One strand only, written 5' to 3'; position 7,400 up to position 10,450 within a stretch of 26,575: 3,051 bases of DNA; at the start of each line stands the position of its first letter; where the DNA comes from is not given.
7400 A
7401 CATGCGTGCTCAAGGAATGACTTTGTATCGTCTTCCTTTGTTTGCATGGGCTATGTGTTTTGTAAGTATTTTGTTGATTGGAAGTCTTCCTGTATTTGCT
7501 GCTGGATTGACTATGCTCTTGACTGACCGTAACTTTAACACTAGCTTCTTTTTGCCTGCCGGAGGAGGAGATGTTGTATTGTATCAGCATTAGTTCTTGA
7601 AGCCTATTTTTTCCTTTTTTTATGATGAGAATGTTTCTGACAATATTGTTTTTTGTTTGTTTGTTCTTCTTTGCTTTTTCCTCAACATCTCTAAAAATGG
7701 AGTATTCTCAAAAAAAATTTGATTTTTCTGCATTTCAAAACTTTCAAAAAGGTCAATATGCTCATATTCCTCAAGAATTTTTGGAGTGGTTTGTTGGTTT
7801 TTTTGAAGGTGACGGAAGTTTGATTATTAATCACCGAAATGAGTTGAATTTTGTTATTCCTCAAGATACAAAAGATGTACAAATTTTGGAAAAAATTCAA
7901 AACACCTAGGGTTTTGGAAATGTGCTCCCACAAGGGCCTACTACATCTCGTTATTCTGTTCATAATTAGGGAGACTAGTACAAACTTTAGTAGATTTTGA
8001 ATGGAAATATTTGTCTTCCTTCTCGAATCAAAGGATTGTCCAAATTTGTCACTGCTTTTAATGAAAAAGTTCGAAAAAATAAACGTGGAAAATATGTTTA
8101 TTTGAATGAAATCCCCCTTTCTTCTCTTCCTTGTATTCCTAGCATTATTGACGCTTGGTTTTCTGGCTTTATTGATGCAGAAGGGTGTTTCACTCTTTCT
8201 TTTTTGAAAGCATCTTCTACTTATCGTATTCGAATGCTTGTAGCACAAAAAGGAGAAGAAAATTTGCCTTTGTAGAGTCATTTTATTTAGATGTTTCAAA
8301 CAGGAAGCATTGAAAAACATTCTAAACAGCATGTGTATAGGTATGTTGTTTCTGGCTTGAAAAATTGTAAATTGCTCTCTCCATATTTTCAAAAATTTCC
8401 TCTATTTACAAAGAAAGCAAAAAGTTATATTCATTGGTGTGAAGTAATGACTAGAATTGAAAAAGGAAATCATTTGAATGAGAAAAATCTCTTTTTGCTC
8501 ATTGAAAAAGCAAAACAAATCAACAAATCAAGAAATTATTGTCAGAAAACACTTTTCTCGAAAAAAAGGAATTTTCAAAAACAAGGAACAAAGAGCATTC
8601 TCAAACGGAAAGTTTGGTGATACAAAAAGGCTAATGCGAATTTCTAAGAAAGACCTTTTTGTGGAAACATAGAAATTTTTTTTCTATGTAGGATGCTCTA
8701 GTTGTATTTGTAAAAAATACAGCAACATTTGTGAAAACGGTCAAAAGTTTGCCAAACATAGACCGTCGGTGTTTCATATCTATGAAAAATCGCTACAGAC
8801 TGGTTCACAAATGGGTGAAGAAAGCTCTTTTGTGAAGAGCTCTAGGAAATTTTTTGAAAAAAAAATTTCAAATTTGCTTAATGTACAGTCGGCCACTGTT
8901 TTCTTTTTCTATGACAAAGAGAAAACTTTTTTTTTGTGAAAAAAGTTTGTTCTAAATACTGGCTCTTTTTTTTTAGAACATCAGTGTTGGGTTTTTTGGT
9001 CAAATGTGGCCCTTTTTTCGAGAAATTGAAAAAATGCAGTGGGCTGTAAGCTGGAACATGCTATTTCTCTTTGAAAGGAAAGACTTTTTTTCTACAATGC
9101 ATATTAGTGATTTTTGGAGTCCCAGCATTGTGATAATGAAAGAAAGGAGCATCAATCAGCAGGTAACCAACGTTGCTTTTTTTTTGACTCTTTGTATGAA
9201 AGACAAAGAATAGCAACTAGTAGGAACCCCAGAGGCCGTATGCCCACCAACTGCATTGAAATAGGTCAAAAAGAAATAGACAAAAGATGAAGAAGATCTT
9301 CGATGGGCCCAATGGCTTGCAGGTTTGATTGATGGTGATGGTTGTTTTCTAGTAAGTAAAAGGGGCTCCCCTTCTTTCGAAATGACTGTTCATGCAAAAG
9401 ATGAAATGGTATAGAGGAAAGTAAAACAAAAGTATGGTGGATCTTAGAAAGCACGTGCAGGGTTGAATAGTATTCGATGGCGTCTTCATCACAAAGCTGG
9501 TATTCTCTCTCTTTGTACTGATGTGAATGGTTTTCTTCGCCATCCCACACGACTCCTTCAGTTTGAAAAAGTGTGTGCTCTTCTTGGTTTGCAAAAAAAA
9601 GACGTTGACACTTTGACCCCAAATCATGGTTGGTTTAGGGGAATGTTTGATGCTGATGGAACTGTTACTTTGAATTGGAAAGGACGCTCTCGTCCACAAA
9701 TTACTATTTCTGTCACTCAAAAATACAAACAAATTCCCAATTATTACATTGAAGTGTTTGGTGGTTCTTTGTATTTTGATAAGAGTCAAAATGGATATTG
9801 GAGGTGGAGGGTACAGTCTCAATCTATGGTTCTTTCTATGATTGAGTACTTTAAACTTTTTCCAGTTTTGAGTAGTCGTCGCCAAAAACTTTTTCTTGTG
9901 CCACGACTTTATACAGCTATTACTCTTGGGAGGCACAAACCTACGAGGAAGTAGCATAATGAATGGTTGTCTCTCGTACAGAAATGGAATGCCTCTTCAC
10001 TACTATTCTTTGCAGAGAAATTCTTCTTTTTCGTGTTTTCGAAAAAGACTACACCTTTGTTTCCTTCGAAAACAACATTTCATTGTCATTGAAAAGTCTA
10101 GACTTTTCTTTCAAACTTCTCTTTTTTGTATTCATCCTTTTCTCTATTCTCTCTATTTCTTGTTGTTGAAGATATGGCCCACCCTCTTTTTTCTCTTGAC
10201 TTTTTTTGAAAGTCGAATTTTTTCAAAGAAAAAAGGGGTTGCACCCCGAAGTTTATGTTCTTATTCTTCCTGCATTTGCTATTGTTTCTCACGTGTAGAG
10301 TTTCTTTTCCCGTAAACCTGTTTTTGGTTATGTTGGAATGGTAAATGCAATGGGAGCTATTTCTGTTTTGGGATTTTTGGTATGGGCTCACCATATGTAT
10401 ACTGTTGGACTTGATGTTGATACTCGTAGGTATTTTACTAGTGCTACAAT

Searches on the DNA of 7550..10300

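Call 29: search_rna_families(source=window, start=7650, end=8650, threshold=evalue, max_evalue=10)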
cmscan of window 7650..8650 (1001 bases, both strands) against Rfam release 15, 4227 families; matches with E-value up to 10: 14.
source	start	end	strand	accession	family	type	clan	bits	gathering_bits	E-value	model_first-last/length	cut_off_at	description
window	7707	7786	-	RF04205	MIR2606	Gene; miRNA;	-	22.8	139.7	1.2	41-125/165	no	MIR2606 microRNA precursor family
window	8174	8318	+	RF03096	RAGATH-19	Gene; sRNA;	-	21.2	85.6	1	1-141/141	no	RAGATH-19 RNA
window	7817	7920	+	RF00199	SL2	Gene;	CL00020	19.5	41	4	1-110/110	no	SL2 RNA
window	7877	7925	+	RF00150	SNORD42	Gene; snRNA; snoRNA; CD-box;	-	19.2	39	4.5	1-68/68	no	Small nucleolar RNA SNORD42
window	8538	8603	-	RF00093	SNORD18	Gene; snRNA; snoRNA; CD-box;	CL00047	16.8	41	4.3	1-71/71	no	Small nucleolar RNA SNORD18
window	7737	7812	+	RF03608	mir-9440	Gene; miRNA;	-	16.1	80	3.5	1-67/67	no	mir-9440 microRNA precursor family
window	7801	7902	+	RF01202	sn2991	Gene; snRNA; snoRNA; CD-box;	-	16.1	60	9.9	1-98/98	no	Small nucleolar RNA sn2991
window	8211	8261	-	RF03872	MIR6426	Gene; miRNA;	-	15.2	96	9.4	1-84/84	no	MIR6426 microRNA precursor family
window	8013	8072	+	RF02181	ST7-AS2_1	Gene; lncRNA;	-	13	80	9.1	1-72/72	no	ST7 antisense RNA 2 conserved region 1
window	8154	8234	+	RF02172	RFPL3-AS1_2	Gene; lncRNA;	-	12.8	40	1.8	1-71/71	no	RFPL3 antisense RNA 1 conserved region 2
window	8041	8131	+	RF01952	SOX2OT_exon2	Gene; lncRNA;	-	12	45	7.1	1-69/69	no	SOX2 overlapping transcript exon 2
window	7665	7730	+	RF02189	ST7-OT4_3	Gene; lncRNA;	-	11.4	50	5.2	224-302/302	no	ST7 overlapping transcript 4 conserved region 3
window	8313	8439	-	RF02377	SurA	Gene; sRNA;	-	9.8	100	7.1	1-279/279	no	SurA sRNA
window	7724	7856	+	RF01673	PhrS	Gene; sRNA;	-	9.7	37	9.7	1-212/212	no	PhrS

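Call 33: search_rna_families(source=window, start=7550, end=10300, threshold=evalue, max_evalue=0.1)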
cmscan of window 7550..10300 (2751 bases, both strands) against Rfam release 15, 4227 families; matches with E-value up to 0.1: 0.
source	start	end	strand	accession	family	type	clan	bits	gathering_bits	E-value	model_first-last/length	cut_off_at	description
